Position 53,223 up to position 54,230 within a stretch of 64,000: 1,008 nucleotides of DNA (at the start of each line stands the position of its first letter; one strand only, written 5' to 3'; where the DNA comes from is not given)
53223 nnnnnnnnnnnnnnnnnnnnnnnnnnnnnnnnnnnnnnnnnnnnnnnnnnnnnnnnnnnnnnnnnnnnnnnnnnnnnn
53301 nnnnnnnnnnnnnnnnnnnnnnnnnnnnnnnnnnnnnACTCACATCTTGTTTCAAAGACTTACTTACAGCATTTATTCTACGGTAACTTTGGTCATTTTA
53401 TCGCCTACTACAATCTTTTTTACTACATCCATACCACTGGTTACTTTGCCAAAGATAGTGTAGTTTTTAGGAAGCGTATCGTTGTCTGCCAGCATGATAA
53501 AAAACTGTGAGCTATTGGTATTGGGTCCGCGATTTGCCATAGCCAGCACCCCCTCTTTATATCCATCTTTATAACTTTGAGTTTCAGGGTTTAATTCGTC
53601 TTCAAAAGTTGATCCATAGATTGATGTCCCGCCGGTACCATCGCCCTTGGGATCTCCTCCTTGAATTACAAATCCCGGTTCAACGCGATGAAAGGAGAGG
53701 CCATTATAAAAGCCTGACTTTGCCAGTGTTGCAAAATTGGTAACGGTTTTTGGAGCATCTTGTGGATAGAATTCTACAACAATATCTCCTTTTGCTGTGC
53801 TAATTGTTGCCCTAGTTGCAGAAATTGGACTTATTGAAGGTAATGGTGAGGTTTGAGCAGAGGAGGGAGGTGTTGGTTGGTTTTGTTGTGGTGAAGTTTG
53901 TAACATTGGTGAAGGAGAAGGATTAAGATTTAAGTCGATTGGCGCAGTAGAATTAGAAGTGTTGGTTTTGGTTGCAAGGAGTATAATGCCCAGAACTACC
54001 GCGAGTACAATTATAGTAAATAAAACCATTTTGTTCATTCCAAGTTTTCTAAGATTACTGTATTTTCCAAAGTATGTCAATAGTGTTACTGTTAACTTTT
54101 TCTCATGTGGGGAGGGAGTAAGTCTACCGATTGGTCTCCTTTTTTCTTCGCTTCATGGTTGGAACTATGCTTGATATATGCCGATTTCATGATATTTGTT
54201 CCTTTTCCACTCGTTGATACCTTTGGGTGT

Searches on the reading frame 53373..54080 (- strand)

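Call 18: search_protein_families(library=pfam, proteins=[window:53373-54080:-], max_evalue=0.001)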
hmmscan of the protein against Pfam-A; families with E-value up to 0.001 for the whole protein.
window:53373-54080:- (235 aa): 1 family
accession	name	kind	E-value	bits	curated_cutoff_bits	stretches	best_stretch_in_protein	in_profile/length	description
PF00160.26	Pro_isomerase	-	2.7e-44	151.7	21.7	1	92-227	3-141/159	Cyclophilin type peptidyl-prolyl cis-trans isomerase/CLD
